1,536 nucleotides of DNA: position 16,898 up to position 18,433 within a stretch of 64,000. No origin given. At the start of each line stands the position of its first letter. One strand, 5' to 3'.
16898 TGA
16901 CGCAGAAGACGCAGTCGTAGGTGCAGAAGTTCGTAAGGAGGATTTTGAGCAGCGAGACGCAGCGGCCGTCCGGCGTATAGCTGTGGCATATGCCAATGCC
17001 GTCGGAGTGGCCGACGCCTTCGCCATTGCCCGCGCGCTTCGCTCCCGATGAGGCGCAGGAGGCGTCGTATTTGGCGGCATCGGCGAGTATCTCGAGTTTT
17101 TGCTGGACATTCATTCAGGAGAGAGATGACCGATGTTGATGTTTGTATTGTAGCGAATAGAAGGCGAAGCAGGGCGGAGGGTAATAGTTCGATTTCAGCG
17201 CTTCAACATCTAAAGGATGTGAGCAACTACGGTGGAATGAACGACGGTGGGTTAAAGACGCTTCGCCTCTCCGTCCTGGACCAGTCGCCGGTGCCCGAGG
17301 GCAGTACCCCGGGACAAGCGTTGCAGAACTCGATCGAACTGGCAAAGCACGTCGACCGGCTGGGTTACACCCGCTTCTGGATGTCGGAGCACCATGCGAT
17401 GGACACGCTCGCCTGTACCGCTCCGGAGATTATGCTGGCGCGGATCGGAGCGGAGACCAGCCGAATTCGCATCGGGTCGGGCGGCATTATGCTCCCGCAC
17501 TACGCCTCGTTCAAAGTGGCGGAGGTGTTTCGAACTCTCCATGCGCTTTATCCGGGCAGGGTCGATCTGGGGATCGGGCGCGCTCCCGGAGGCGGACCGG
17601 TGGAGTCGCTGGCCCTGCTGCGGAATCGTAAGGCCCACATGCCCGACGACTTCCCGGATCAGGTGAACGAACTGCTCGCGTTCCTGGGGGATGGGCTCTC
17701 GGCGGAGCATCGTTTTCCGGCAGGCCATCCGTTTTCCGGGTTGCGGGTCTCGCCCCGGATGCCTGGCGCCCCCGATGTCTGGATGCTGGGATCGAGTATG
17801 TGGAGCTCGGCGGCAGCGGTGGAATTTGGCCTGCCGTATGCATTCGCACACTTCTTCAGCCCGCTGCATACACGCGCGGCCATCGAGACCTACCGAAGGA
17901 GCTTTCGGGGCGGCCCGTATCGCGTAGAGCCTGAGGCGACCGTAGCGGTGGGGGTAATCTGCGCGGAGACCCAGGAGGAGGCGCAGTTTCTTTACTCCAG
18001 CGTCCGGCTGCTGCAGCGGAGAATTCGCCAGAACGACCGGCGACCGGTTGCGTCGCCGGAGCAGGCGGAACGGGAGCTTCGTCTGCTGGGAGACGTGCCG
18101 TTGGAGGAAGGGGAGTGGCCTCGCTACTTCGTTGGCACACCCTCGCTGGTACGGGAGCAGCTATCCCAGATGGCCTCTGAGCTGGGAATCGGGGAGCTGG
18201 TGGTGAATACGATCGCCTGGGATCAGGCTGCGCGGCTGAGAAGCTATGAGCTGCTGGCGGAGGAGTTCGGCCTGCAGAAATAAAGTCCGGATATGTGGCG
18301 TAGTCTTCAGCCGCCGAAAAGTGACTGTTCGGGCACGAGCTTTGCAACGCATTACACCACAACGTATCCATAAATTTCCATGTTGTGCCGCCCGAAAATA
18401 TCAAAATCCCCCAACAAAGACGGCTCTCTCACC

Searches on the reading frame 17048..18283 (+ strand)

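Call 74: search_protein_families(library=pfam, proteins=[window:17048-18283:+], max_evalue=0.00001)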
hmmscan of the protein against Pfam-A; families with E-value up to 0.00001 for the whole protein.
window:17048-18283:+ (411 aa): 1 family
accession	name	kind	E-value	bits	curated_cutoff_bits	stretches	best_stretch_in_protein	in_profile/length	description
PF00296.26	Bac_luciferase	-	2.9e-39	135.7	27.9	1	75-380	4-311/314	Luciferase-like monooxygenase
